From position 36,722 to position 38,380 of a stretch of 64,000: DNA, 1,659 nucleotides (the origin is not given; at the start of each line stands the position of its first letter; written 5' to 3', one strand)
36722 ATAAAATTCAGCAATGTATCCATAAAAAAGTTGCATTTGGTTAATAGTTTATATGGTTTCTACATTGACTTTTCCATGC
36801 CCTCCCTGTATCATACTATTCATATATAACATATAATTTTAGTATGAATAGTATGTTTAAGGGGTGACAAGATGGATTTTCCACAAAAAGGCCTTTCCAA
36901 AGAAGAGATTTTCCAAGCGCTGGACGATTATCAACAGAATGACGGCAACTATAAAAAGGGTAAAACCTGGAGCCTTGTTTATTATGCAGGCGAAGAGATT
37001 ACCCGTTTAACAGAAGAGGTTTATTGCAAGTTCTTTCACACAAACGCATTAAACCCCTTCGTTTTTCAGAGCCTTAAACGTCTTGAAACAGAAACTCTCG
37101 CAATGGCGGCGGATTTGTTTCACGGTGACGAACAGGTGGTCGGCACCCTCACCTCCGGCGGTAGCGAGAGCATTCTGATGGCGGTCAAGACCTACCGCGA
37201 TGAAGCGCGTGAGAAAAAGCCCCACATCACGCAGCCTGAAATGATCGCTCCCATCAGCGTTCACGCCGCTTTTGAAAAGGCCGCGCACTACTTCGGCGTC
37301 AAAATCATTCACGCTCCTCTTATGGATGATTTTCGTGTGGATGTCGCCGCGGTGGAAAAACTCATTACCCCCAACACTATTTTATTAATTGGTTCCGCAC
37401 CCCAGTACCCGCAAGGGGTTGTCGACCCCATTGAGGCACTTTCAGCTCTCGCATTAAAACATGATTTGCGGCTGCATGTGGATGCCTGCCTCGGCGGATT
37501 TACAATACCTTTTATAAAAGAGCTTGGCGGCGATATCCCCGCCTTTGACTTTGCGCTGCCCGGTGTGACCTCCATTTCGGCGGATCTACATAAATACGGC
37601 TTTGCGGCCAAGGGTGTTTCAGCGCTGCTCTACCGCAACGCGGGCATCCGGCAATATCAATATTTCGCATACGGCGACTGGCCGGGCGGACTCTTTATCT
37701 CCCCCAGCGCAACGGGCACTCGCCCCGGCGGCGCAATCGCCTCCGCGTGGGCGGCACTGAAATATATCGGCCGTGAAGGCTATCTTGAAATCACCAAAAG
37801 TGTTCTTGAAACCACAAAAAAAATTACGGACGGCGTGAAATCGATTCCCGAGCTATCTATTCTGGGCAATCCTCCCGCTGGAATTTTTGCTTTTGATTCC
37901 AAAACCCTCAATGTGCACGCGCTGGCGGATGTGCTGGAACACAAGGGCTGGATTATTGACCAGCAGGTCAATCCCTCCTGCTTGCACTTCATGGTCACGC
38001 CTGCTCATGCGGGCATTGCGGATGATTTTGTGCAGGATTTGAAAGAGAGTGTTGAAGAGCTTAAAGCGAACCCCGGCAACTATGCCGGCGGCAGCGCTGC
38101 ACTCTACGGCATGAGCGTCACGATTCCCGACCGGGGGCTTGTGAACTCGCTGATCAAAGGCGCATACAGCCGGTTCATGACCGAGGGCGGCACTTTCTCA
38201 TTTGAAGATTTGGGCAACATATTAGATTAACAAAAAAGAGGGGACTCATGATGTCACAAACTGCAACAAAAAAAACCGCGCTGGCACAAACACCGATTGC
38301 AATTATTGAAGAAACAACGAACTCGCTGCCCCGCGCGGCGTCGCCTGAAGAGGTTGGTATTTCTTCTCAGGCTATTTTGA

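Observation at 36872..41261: Soluble sphingosine-1-phosphate-lyase homologue + cytoplasmic serine hydrolase + MFS importer directly upstream of the GRE module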

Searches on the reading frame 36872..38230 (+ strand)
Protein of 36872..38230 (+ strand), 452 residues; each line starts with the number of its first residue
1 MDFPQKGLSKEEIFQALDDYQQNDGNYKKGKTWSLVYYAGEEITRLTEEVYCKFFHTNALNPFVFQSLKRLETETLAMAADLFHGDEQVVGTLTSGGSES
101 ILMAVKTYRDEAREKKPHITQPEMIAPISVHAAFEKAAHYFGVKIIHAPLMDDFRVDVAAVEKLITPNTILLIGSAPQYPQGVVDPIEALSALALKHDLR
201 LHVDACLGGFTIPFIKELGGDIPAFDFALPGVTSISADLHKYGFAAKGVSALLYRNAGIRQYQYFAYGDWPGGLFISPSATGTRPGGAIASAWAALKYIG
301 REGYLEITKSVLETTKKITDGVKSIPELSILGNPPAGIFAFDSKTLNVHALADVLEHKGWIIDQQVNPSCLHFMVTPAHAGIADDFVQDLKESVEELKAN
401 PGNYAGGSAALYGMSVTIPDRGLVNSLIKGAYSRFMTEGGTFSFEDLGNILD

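Call 3: search_protein_families(library=pfam, proteins=[window:36872-38230:+])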
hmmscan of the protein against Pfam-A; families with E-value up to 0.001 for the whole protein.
window:36872-38230:+ (452 aa): 2 families
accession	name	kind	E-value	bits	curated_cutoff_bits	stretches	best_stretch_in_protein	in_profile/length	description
PF00282.25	Pyridoxal_deC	-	1.9e-18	66.8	27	1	68-341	77-372/375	Pyridoxal-dependent decarboxylase conserved domain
PF00266.25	Aminotran_5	-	1.2e-15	57.8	21.5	1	92-362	65-335/371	Aminotransferase class-V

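Call 4: search_protein_families(library=ncbifam, proteins=[window:36872-38230:+])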
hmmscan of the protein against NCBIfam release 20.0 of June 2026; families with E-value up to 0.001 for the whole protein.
window:36872-38230:+ (452 aa): 17 families
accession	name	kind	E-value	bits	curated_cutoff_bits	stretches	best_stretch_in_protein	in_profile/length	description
TIGR03812.1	tyr_de_CO2_Arch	equivalog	6.1e-76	255.7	299.4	1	9-392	1-374/375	tyrosine decarboxylase MfnA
TIGR01788.1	Glu-decarb-GAD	equivalog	1.7e-35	122.6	380.4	1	2-365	16-391/431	glutamate decarboxylase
NF002806.0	PRK02948.1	subfamily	1.4e-10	40.7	304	1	79-211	52-180/381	IscS subfamily cysteine desulfurase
TIGR01979.1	sufS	subfamily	3.3e-08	32.8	475.1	0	282-362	271-355/403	SufS family cysteine desulfurase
TIGR03799.1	NOD_PanD_pyr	equivalog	6.7e-08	31.4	606.1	1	168-350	265-444/522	pyridoxal-dependent aspartate 1-decarboxylase PanP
TIGR03402.1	FeS_nifS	equivalog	1.4e-07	30.6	530.75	1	92-206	63-174/379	cysteine desulfurase NifS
TIGR03403.1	nifS_epsilon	equivalog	7.7e-07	28.3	587.7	1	93-256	65-216/382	NifS family cysteine desulfurase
NF010611.0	PRK14012.1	equivalog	2.6e-06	26.6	548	1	79-214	60-192/406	IscS subfamily cysteine desulfurase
NF052646.1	DABADecarRhbB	equivalog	3.2e-06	26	900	1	72-258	139-326/491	L-2,4-diaminobutyrate decarboxylase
TIGR01977.1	am_tr_V_EF2568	hypoth_equivalog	5.6e-06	25.6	377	0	117-206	87-175/376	cysteine desulfurase family protein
NF005744.0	PRK07568.1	subfamily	6.8e-06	25.1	389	1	93-205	93-202/398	pyridoxal phosphate-dependent aminotransferase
NF041364.1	GntC_guanitoxin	equivalog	9.1e-06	24.8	415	1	123-205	86-174/356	guanitoxin biosynthesis PLP-dependent (S)-gamma-hydroxy-L-arginine cyclodehydratase GntC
TIGR02006.1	IscS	equivalog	1.4e-05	24.3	643.2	1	79-209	56-183/402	IscS subfamily cysteine desulfurase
TIGR03235.1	DNA_S_dndA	equivalog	1.5e-05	24.5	480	1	81-257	53-215/353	cysteine desulfurase DndA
NF002748.0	PRK02769.1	equivalog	0.00019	20.3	305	1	69-242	64-234/382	histidine decarboxylase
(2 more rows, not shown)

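Call 6: search_solved_structures(query=window:36872-38230:+, max_evalue=0.00001, show_alignments=2)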
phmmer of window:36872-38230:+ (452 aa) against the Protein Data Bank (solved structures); distinct sequences matched with E-value up to 0.00001: 27.
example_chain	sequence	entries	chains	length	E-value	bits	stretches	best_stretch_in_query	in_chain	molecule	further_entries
3mad_A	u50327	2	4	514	4.8e-114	385.2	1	4-430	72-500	Sphingosine-1-phosphate lyase | Putative sphingosine-1-phosphate lyase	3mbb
3maf_A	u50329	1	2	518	5e-114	385.2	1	4-430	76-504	sphingosine-1-phosphate lyase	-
3mau_A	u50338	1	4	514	3.5e-113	382.4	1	4-430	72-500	sphingosine-1-phosphate lyase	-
5eud_A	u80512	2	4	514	8.2e-113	381.2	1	4-421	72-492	Putative sphingosine-1-phosphate lyase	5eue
8ayf_A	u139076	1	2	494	1e-111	377.5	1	3-428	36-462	Sphingosine-1-phosphate lyase 1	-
4q6r_A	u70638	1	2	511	1.2e-111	377.4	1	3-428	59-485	Sphingosine-1-phosphate lyase 1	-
3mc6_A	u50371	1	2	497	1.4e-102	347.4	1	3-432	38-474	Sphingosine-1-phosphate lyase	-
8cmx_A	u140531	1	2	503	1.9e-101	343.7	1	3-440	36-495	Sphinganine-1-phosphate aldolase BST1, putative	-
5k1r_A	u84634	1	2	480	6.3e-97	328.8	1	2-412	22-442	Burkholderia pseudomallei sphingosine-1-phosphate lyase Bpss2021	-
4w8i_A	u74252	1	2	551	3.4e-66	227.5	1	38-418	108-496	Probable sphingosine-1-phosphate lyase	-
3f9t_A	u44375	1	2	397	3.4e-38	135.2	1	3-318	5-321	L-tyrosine decarboxylase MfnA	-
6m4y_A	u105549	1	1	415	3.9e-38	135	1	3-318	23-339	L-tyrosine/L-aspartate decarboxylase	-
6jy1_A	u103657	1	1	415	3.9e-38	135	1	3-318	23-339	L-tyrosine/L-aspartate decarboxylase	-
6ldr_A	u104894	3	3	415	2.7e-37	132.3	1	3-318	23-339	L-tyrosine/L-aspartate decarboxylase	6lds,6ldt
3hbx_A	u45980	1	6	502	1.1e-21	80.8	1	3-392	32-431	Glutamate decarboxylase 1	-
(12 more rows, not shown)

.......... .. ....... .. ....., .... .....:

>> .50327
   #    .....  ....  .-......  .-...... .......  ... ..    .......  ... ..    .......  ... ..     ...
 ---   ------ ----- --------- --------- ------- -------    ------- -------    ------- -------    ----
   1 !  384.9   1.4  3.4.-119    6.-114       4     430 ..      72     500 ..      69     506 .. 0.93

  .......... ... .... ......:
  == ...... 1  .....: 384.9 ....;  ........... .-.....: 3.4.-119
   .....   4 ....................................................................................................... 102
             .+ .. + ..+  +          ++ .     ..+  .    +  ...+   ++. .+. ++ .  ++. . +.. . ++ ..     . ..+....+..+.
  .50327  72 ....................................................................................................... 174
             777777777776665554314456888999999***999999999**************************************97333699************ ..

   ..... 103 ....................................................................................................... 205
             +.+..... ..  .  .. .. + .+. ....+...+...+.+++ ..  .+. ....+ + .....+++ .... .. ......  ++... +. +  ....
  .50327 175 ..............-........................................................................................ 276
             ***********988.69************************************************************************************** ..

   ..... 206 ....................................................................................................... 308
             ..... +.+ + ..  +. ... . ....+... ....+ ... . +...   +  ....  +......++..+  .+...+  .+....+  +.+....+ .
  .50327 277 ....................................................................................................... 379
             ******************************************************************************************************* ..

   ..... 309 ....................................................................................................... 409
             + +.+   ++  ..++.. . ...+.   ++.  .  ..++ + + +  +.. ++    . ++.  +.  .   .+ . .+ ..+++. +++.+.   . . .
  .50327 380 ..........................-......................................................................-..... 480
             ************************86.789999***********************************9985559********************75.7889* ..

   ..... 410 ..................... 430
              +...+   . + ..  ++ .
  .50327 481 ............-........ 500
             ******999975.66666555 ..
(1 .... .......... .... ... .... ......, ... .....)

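Call 9: find_encoding_contigs(protein=window:36872-38230:+, flank=10000, max_places=6)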
Protein window:36872-38230:+ (452 aa): no gene with exactly this product is on record in the collection.

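Call 10: find_homologous_proteins(query=window:36872-38227:+, max_evalue=1e-20)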
Query window:36872-38227:+ (452 aa): 7851 proteins with E <= 1e-20 among 8000 candidates; the best 120 are listed.
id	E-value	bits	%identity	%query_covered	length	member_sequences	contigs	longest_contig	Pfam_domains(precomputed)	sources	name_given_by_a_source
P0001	0.0e+0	1029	100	100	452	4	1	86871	PF00282.26,PF00266.26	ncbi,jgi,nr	ncbi:MAG: aspartate aminotransferase family protein [Oscillospiraceae bacterium]|jgi:glutamate/tyros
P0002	1.3e-234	798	76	98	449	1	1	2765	PF00282.26,PF00266.26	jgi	-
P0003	1.5e-234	797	77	99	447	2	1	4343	PF00282.26,PF00266.26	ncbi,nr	ncbi:MAG: aspartate aminotransferase family protein [Oscillospiraceae bacterium]|nr:aspartate aminot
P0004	2.9e-234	796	76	99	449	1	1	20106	PF00282.26,PF00266.26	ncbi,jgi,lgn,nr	ncbi:MAG: aspartate aminotransferase family protein [Oscillospiraceae bacterium]|jgi:glutamate/tyros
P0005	3.9e-234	796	75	98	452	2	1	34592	PF00282.26,PF00266.26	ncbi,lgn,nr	ncbi:MAG: aspartate aminotransferase family protein [Oscillospiraceae bacterium]|nr:aspartate aminot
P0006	1.0e-233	795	76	99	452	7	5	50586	PF00282.26,PF00266.26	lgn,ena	-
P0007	2.1e-233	794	78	97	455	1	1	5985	PF00282.26,PF00266.26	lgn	-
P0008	3.0e-233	793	76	98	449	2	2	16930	PF00282.26,PF00266.26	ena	-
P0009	3.3e-233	793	77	99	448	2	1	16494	PF00282.26,PF00266.26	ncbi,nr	ncbi:MAG: aspartate aminotransferase family protein [Oscillospiraceae bacterium]|nr:aspartate aminot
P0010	7.7e-231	785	76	98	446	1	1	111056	PF00282.26,PF00266.26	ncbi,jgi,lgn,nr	ncbi:MAG: aspartate aminotransferase family protein [Oscillospiraceae bacterium]|jgi:glutamate/tyros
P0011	2.0e-230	784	77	98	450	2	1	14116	PF00282.26,PF00266.26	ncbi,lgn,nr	ncbi:MAG: aspartate aminotransferase family protein [Oscillospiraceae bacterium]|nr:aspartate aminot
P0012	2.2e-230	784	73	99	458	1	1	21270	PF00282.26,PF00266.26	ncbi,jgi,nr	ncbi:MAG: aspartate aminotransferase family protein [Oscillospiraceae bacterium]|jgi:glutamate/tyros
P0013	6.5e-230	782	74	98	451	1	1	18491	PF00282.26,PF00266.26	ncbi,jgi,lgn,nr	ncbi:MAG: aspartate aminotransferase family protein [Oscillospiraceae bacterium]|jgi:glutamate/tyros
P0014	4.8e-225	766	78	92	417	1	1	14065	PF00282.26,PF00266.26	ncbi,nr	ncbi:MAG: aminotransferase class V-fold PLP-dependent enzyme, partial [Oscillospiraceae bacterium]|n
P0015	8.9e-208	709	66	98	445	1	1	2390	PF00282.26,PF00155.28,PF00266.26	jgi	jgi:glutamate/tyrosine decarboxylase-like PLP-dependent enzyme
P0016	2.6e-205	701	66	98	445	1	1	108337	PF00282.26,PF00155.28,PF00266.26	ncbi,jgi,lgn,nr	ncbi:MAG: aspartate aminotransferase family protein [Clostridiaceae bacterium]|jgi:glutamate/tyrosin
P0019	8.6e-196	670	64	98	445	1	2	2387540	PF00282.26,PF00266.26,PF01041.24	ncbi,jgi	jgi:Glutamate decarboxylase and related PLP-dependent proteins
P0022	2.6e-191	655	63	95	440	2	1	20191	PF00282.26,PF00266.26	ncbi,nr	ncbi:MAG: sphingosine-phosphate lyase [Eubacterium sp.]|nr:sphingosine-phosphate lyase [Eubacterium 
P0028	1.6e-187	642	64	93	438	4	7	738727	PF00282.26,PF00266.26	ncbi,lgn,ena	-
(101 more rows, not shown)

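Call 11: find_encoding_contigs(protein=P0010, flank=10000, max_places=3)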
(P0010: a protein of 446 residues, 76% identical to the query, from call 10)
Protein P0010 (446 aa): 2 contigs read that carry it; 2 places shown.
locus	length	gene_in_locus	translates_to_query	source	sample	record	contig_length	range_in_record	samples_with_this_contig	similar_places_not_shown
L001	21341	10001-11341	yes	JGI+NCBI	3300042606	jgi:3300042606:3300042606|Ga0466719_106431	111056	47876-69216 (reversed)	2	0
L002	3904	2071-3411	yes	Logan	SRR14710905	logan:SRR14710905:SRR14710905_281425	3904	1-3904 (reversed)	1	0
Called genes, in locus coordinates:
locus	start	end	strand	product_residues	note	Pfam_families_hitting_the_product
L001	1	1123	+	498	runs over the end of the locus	PF00672:HAMP, PF00512:HisKA, PF02518:HATPase_c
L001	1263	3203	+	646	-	-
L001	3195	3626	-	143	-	PF14464:Prok-JAB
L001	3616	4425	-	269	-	PF00899:ThiF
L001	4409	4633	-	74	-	PF02597:ThiS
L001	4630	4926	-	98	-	PF00085:Thioredoxin, PF13098:Thioredoxin_2 (weak)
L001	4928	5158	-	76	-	PF01206:TusA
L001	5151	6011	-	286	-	PF03460:NIR_SIR_ferr, PF01077:NIR_SIR, PF13187:Fer4_9 (faint), PF00037:Fer4 (weak), PF13237:Fer4_10 (weak), PF12838:Fer4_7, PF00037:Fer4 (weak), PF12837:Fer4_6 (weak), +1 more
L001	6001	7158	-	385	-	PF01053:Cys_Met_Meta_PP, PF01041:DegT_DnrJ_EryC1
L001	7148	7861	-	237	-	PF00005:ABC_tran, PF13304:AAA_21 (weak)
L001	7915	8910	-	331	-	PF01032:FecCD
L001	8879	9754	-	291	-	PF01497:Peripla_BP_2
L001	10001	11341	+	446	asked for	PF00282:Pyridoxal_deC, PF00266:Aminotran_5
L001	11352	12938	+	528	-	PF00144:Beta-lactamase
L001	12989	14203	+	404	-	PF07690:MFS_1, PF13347:MFS_2, PF00083:Sugar_tr (faint), PF07690:MFS_1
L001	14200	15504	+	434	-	PF00202:Aminotran_3, PF00155:Aminotran_1_2 (faint)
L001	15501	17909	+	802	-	PF02901:PFL-like, PF01228:Gly_radical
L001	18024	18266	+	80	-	PF20124:DUF6514 (weak)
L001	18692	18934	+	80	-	-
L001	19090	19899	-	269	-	-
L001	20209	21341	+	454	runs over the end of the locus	-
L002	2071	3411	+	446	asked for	PF00282:Pyridoxal_deC, PF00266:Aminotran_5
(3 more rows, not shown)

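Call 12: find_encoding_contigs(protein=P0016, flank=10000, max_places=3)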
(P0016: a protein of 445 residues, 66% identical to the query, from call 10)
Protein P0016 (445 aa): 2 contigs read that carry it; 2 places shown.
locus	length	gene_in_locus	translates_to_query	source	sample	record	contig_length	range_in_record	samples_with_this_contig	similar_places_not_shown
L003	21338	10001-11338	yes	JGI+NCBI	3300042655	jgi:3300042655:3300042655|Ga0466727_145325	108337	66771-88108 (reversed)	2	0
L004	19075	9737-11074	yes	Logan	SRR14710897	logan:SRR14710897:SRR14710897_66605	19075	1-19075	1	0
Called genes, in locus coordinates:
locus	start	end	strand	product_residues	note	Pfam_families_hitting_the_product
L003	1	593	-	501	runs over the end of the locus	PF01512:Complex1_51K, PF12797:Fer4_2 (faint), PF12837:Fer4_6 (faint), PF10589:NADH_4Fe-4S, PF14697:Fer4_21 (faint), PF00037:Fer4 (weak), PF13237:Fer4_10 (weak), PF00037:Fer4 (weak)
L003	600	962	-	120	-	-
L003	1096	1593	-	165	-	PF01257:2Fe-2S_thioredx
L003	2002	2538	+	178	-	PF04542:Sigma70_r2, PF08281:Sigma70_r4_2, PF04545:Sigma70_r4 (weak)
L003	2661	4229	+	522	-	-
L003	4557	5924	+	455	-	PF01546:Peptidase_M20, PF07687:M20_dimer (faint)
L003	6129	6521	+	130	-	PF14300:DMP19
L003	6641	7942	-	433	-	PF07690:MFS_1, PF13347:MFS_2, PF00083:Sugar_tr (faint), PF03209:PUCC (faint), PF07690:MFS_1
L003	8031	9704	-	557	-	PF00144:Beta-lactamase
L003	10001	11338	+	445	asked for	PF00282:Pyridoxal_deC, PF00155:Aminotran_1_2 (weak), PF00266:Aminotran_5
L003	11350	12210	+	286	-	PF03460:NIR_SIR_ferr, PF01077:NIR_SIR, PF00037:Fer4, PF12837:Fer4_6 (weak), PF13237:Fer4_10 (weak), PF12838:Fer4_7, PF13187:Fer4_9, PF00037:Fer4 (weak), +2 more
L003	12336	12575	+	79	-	PF01206:TusA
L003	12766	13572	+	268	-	PF00899:ThiF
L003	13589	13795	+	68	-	PF02597:ThiS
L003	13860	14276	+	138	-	PF14464:Prok-JAB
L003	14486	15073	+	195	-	PF13241:NAD_binding_7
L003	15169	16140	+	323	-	PF05201:GlutR_N, PF01488:Shikimate_DH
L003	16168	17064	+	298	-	PF01379:Porphobil_deam, PF03900:Porphobil_deamC (weak)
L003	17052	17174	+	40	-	-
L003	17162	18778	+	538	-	PF00590:TP_methylase, PF02602:HEM4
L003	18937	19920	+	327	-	PF00490:ALAD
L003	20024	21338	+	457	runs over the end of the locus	PF00202:Aminotran_3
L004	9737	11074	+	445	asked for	PF00282:Pyridoxal_deC, PF00155:Aminotran_1_2 (weak), PF00266:Aminotran_5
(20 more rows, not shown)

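Call 13: find_encoding_contigs(protein=P0005, flank=10000, max_places=3)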
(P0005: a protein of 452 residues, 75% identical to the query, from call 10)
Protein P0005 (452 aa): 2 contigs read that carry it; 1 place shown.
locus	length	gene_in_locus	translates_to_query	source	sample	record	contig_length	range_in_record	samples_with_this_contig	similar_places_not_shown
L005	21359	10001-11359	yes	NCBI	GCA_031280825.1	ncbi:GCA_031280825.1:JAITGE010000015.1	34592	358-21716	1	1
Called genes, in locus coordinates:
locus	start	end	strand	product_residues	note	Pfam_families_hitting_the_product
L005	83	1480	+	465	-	PF28494:GlyRS_ins_1 (weak), PF00587:tRNA-synt_2b, PF03129:HGTP_anticodon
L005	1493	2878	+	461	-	PF00682:HMGL-like, PF02436:PYC_OADA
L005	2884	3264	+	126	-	PF04277:OAD_gamma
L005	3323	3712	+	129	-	PF25973:BSH_CzcB (faint), PF25997:BSH_YhbJ (faint), PF00364:Biotin_lipoyl, PF25984:BSH_YknX (faint)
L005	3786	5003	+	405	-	PF03977:OAD_beta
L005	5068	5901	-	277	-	-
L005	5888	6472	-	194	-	PF04542:Sigma70_r2, PF07638:Sigma70_ECF (weak), PF08281:Sigma70_r4_2, PF04545:Sigma70_r4 (weak)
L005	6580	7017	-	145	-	PF02664:LuxS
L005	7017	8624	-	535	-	PF00474:SSF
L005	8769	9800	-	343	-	PF00465:Fe-ADH, PF13685:Fe-ADH_2, PF25137:ADH_Fe_C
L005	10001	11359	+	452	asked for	PF00282:Pyridoxal_deC, PF00266:Aminotran_5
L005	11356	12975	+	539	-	PF00144:Beta-lactamase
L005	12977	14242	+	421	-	PF07690:MFS_1, PF13347:MFS_2, PF07690:MFS_1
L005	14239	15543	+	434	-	PF00202:Aminotran_3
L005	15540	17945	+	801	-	PF02901:PFL-like, PF01228:Gly_radical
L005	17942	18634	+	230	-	PF13353:Fer4_12, PF04055:Radical_SAM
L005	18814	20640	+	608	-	PF00009:GTP_EFTU, PF22042:EF-G_D2 (weak), PF03144:GTP_EFTU_D2, PF00679:EFG_C, PF21018:BipA_C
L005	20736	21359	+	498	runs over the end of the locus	-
